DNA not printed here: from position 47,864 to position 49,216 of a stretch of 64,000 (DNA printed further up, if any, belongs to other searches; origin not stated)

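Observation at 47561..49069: One polypeptide fuses a TIR-like domain to a divergent GGDEF/palm-cyclase-like domain (DNDEF signature, ~125-aa insertion): a candidate new nucleotide-signalling defence gene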

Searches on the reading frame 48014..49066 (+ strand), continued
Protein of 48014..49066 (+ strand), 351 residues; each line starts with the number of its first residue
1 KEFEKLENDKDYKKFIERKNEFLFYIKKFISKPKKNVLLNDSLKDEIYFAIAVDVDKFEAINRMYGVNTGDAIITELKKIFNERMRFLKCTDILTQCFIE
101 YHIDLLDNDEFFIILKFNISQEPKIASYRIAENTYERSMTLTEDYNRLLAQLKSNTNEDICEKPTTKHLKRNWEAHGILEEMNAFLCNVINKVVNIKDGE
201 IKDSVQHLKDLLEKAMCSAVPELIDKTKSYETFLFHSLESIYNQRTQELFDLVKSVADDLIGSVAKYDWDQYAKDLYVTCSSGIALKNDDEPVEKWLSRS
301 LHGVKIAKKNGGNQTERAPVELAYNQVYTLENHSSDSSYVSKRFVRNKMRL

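Call 80: find_related_loci(query=A7, collection=genome_contigs, flank=8000)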
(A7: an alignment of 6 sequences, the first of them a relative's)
Query A7 (351 aa) in genome_contigs; peptide patterns used: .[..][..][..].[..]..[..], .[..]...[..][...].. (x = any residue, [..] = any of these).
600 stretches matched a pattern (row limit reached: there are more); 442 encode a relative of the query (tblastn E <= 1e-3); the best 80 are kept; 80 distinct loci.
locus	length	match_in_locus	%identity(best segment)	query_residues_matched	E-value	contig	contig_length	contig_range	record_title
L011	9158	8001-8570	47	1-193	3e-49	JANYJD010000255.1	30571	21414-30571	MAG: Rhodoferax sp. isolate GL140_3_metabinner_52 GL140_3_k141_317519, whole genome shotgun sequence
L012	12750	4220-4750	49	18-189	9e-49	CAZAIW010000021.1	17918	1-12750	MAG TPA_asm: uncultured Burkholderiaceae bacterium isolate SRP296810_co1_271 genome assembly, contig: NODE_3230_length_1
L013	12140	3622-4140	49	1-170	2e-46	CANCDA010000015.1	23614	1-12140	MAG: Comamonadaceae bacterium isolate JR-MC-F-240519-147 genome assembly, contig: JR-MC-F-240519-C1912, whole genome sho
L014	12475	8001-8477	51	11-167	1e-46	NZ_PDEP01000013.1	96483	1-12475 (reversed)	Longimonas halophila strain KCTC 42399 Longimonas_halophila_contig_00013, whole genome shotgun sequence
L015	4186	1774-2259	46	4-166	8e-45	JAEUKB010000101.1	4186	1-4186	MAG: Myxococcales bacterium isolate new MAG-84 k141_4575958, whole genome shotgun sequence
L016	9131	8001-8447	51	17-163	2e-44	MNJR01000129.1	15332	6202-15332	MAG: Acidobacteria bacterium 13_1_20CM_3_53_8 13_1_20cm_3_scaffold_6295, whole genome shotgun sequence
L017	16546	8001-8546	44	16-208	1e-44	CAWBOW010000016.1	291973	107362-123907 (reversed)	MAG: uncultured Alphaproteobacteria bacterium isolate MFD09603.bin.2.62 genome assembly, contig: contig_53287, whole gen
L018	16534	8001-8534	44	17-193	1e-43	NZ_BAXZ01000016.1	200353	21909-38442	Paraburkholderia acidipaludis NBRC 101816, whole genome shotgun sequence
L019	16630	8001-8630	43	15-213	2e-43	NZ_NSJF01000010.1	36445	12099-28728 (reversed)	Vandammella animalimorsus strain NML 03-0146 03-0146_10, whole genome shotgun sequence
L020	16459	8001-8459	47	10-161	3e-43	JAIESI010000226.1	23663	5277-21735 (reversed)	MAG: Xanthobacteraceae bacterium isolate co.spades.METABAT.2.5kb_009 c_000000438582, whole genome shotgun sequence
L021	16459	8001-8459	46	17-168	7e-43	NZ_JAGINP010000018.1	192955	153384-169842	Azospirillum rugosum strain IMMIB AFH-6 Ga0451090_18, whole genome shotgun sequence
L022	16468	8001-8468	45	18-172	2e-42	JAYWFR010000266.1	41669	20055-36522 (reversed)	MAG: Polaromonas sp. isolate GL99_UP_metabinner_20 GL99_UP_metabinner_20_265, whole genome shotgun sequence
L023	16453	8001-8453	49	15-165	3e-42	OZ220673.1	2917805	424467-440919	MAG: Dehalococcoidia bacterium isolate 74ad39ee-730f-4e91-a86b-9a5c45ef094d genome assembly, chromosome: 1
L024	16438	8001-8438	49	20-164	2e-42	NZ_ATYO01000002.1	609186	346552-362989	Mesorhizobium sp. WSM3224 YU3DRAFT_scaffold_1.2_C, whole genome shotgun sequence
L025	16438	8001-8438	51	16-160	2e-42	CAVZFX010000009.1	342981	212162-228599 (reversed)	MAG: uncultured Alphaproteobacteria bacterium isolate MFD05512.bin.1.62 genome assembly, contig: contig_28089, whole gen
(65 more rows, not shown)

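Call 82: find_related_loci(query=A2, collection=viral_contigs, flank=8000)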
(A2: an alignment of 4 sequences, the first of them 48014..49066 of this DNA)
Query A2 (351 aa) in viral_contigs; peptide patterns used: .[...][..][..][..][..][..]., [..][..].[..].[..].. (x = any residue, [..] = any of these).
329 stretches matched a pattern, but none encodes a relative of the query by tblastn (E <= 1e-3).

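Call 83: find_related_loci(query=A2, collection=metagenome_contigs, flank=8000)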
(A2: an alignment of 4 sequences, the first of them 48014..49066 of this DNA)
Query A2 (351 aa) in metagenome_contigs; peptide patterns used: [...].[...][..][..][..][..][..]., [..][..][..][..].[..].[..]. (x = any residue, [..] = any of these).
599 stretches matched a pattern, but none encodes a relative of the query by tblastn (E <= 1e-3).

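Call 84: find_encoding_contigs(protein=P0298, flank=8000, max_places=2)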
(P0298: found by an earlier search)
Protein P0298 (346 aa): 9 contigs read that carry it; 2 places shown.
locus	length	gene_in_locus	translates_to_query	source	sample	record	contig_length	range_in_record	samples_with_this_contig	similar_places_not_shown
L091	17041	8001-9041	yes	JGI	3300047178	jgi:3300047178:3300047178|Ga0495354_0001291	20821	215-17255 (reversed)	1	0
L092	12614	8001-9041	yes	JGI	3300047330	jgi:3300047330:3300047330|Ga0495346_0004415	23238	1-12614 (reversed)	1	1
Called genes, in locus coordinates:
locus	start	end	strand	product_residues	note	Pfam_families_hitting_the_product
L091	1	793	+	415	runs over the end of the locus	PF00999:Na_H_Exchanger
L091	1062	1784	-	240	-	PF18734:HEPN_AbiU2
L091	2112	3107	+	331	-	-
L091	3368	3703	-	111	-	-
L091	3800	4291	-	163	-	PF01467:CTP_transf_like, PF08218:Citrate_ly_lig (faint)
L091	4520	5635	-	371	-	PF00154:RecA_N, PF08423:Rad51, PF06745:ATPase (faint), PF21096:RecA_C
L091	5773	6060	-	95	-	-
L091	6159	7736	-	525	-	PF02511:Thy1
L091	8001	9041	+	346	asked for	PF10137:CAP12-PCTIR_TIR, PF00990:GGDEF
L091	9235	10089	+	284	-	PF09844:DUF2071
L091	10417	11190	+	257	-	PF00106:adh_short, PF08659:KR, PF13561:adh_short_C2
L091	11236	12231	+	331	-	PF00248:Aldo_ket_red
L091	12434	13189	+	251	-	PF01987:AIM24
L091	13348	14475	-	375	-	PF01041:DegT_DnrJ_EryC1, PF01212:Beta_elim_lyase (weak)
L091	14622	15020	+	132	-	-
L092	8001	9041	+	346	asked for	PF10137:CAP12-PCTIR_TIR, PF00990:GGDEF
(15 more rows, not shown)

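Call 85: find_encoding_contigs(protein=P0048, flank=8000, max_places=2)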
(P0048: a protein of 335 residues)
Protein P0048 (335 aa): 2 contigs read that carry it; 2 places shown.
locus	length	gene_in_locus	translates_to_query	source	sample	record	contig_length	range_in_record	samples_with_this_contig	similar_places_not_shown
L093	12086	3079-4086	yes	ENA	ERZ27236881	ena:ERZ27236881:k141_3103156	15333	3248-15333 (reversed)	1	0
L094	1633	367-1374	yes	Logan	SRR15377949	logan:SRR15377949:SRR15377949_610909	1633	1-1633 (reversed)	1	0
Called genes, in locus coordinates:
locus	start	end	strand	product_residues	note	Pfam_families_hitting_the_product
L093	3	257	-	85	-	?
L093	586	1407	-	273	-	PF13349:DUF4097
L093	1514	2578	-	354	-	PF00756:Esterase, PF12697:Abhydrolase_6, PF12146:Hydrolase_4 (faint)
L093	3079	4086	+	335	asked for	PF10137:CAP12-PCTIR_TIR, PF00990:GGDEF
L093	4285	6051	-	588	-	PF00528:BPD_transp_1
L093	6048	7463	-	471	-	PF00005:ABC_tran, PF13304:AAA_21 (faint), PF09821:AAA_assoc_C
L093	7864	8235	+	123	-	PF00072:Response_reg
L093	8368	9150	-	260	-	-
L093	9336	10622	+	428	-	PF00652:Ricin_B_lectin (faint), PF14200:RicinB_lectin_2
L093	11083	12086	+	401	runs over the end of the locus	PF00595:PDZ (weak), PF13180:PDZ_2 (faint), PF17820:PDZ_6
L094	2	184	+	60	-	?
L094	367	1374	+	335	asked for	PF10137:CAP12-PCTIR_TIR, PF00990:GGDEF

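Call 86: find_encoding_contigs(protein=P0041, flank=8000, max_places=2)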
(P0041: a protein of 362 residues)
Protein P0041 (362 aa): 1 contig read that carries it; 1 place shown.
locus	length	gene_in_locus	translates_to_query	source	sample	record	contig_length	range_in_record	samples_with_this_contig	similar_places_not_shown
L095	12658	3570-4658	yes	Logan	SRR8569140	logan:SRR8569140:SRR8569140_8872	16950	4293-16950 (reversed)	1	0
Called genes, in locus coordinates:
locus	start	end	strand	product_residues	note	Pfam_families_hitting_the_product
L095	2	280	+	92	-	?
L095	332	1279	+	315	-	PF00691:OmpA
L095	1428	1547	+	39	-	-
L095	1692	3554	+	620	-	PF13941:MutL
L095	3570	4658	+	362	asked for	PF13676:TIR_2, PF00990:GGDEF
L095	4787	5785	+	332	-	PF00248:Aldo_ket_red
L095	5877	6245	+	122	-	PF17185:NlpE_C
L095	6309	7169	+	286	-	PF01370:Epimerase, PF05368:NmrA, PF13460:NAD_binding_10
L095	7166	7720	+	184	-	PF03724:META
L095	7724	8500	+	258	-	PF01209:Ubie_methyltran, PF13489:Methyltransf_23, PF07021:MetW, PF13847:Methyltransf_31, PF08241:Methyltransf_11, PF08242:Methyltransf_12, PF13649:Methyltransf_25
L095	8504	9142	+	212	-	PF06902:Fer4_19, PF09360:zf-CDGSH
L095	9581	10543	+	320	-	PF03741:TerC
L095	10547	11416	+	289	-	PF00106:adh_short, PF01370:Epimerase, PF08659:KR, PF13561:adh_short_C2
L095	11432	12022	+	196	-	PF00719:Pyrophosphatase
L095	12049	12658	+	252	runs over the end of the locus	PF01738:DLH, PF00326:Peptidase_S9 (faint)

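Call 90: search_protein_families(library=pfam, alignment_id=A8, max_evalue=0.001)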
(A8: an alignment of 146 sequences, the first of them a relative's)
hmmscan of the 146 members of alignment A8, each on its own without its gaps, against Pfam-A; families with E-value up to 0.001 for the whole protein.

A. member 1, P0035 (341 aa): 3 families
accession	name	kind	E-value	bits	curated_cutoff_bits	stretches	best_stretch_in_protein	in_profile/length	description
PF10137.14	CAP12-PCTIR_TIR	-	3.3e-30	105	24.7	1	6-125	1-117/119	CAP12/Pycsar effector protein, TIR domain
PF00990.26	GGDEF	-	1.5e-09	38.3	23.8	1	179-319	20-160/161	Diguanylate cyclase, GGDEF domain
PF24898.2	GGDEF_GdpP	-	0.00036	21.2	30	1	218-324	21-119/126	Cyclic-di-AMP phosphodiesterase GdpP-like, GGDEF domain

B. families by the number of members that match (of 146 scanned): 24 families
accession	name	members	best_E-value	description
PF00990.26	GGDEF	144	1.4e-83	Diguanylate cyclase, GGDEF domain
PF13676.11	TIR_2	52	1.5e-33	TIR domain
PF01582.25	TIR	29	2.2e-16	TIR domain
PF10137.14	CAP12-PCTIR_TIR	12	7.5e-31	CAP12/Pycsar effector protein, TIR domain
PF24898.2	GGDEF_GdpP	9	2.2e-09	Cyclic-di-AMP phosphodiesterase GdpP-like, GGDEF domain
PF08937.16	ThsB_TIR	9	5.1e-07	Thoeris protein ThsB, TIR-like domain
PF12770.12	CHAT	8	1.4e-09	CHAT domain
PF22335.1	Cas10-Cmr2_palm2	4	1.4e-07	Cas10/Cmr2, second palm domain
PF08357.16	SEFIR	3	1.9e-15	SEFIR domain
PF19964.5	EAD11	3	3e-11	Effector-associated domain 11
PF19960.5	EAD7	1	6e-19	Effector-associated domain 7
PF00313.28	CSD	1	1.4e-17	'Cold-shock' DNA-binding domain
PF00149.33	Metallophos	1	3.7e-14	Calcineurin-like phosphoesterase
PF00656.27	Peptidase_C14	1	3.3e-12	Caspase domain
PF01048.26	PNP_UDP_1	1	1e-09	Phosphorylase superfamily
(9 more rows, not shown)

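Call 104: predict_structure(alignment_id=A9)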
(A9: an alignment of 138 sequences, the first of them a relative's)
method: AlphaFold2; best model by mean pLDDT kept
length: 351 residues; sequences in the alignment: 138
mean_pLDDT: 89.8   pTM: 0.61
mean pLDDT of the five models: 89.8, 89.3, 88.9, 88.7, 88.2
residues with pLDDT >= 90: 272; 70-90: 46; 50-70: 10; < 50: 23
segments of 3 or more residues with pLDDT < 50: 1-13, 170-179
pLDDT, mean of each block of 10 residues (from residue 1): 46 73 95 98 92 71 85 96 93 93 91 96 87 90 96 97 80 41 87 98 96 97 93 96 96 97 98 98 90 96 98 98 97 96 91 85
secondary structure, 60 per line:
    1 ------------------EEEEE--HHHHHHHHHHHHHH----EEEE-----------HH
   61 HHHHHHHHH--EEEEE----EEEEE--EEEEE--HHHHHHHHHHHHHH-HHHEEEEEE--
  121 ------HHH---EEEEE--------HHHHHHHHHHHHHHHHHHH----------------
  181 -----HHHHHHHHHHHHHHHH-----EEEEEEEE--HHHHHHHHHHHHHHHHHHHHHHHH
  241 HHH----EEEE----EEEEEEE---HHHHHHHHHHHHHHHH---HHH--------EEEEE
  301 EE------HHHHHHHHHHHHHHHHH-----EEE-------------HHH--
elements in order: E19-23 H26-39 E44-47 H59-69 E72-76 E81-85 E88-92 H95-108 E113-118 E133-137 H146-164 H186-201 E207-214 H217-243 E248-251 E256-262 H266-281 E296-302 H309-325 E331-333

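Call 108: fold_search(model_id=the predicted structure, library=pdb)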
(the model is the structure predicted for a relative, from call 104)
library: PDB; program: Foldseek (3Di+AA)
matches with E <= 10: 1620; with E <= 0.001: 126
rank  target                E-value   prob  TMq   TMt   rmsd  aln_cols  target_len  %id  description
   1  2v0n_A                2.6e-15  1.00  0.40  0.32  17.8       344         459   17  ACTIVATED RESPONSE REGULATOR PLED IN COMPLEX WITH C-DIGMP AND GTP- ALPHA-S (released 2007-08-21)
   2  2wb4_A                6.0e-15  1.00  0.39  0.30  17.1       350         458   16  activated diguanylate cyclase PleD in complex with c-di-GMP (released 2010-04-21)
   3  2wb4_B                8.7e-15  1.00  0.41  0.33  20.0       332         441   18  activated diguanylate cyclase PleD in complex with c-di-GMP (released 2010-04-21)
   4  3bre_A                1.3e-14  1.00  0.37  0.40  21.3       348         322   17  Crystal Structure of P.aeruginosa PA3702 (released 2008-04-01)
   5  3i5a                  1.8e-14  1.00  0.38  0.42  22.0       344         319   16  Crystal structure of full-length WpsR from Pseudomonas syringae (released 2009-08-18)
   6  3bre_B                2.1e-14  1.00  0.38  0.41  22.1       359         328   15  Crystal Structure of P.aeruginosa PA3702 (released 2008-04-01)
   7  9g86_A                4.1e-14  1.00  0.40  0.32  15.2       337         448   15  Structure of Response regulator PleD in complex with c-diGMP and pppGpp (released 2025-08-06)
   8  9g85_D                4.4e-14  1.00  0.40  0.31  15.5       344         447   15  Structure of Response regulator PleD in complex with c-diGMP and ppGpp (released 2025-08-06)
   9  9g86_B                5.0e-14  1.00  0.39  0.31  15.5       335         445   17  Structure of Response regulator PleD in complex with c-diGMP and pppGpp (released 2025-08-06)
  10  9g85_C                6.3e-14  1.00  0.38  0.31  16.1       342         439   14  Structure of Response regulator PleD in complex with c-diGMP and ppGpp (released 2025-08-06)
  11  6zxb_A                8.5e-14  1.00  0.40  0.47  18.3       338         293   14  Diguanylate cyclase DgcR (I-site mutant) in native state (released 2021-03-31)
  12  9g85_A                9.1e-14  1.00  0.39  0.31  15.7       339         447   16  Structure of Response regulator PleD in complex with c-diGMP and ppGpp (released 2025-08-06)
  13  1w25_A                1.2e-13  1.00  0.40  0.31  19.0       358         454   15  Response regulator PleD in complex with c-diGMP (released 2004-11-18)
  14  9g85_B                2.2e-13  1.00  0.39  0.31  15.9       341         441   16  Structure of Response regulator PleD in complex with c-diGMP and ppGpp (released 2025-08-06)
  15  6zxm_A                2.0e-12  1.00  0.40  0.47  15.8       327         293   15  Diguanylate cyclase DgcR in complex with c-di-GMP (released 2021-03-31)
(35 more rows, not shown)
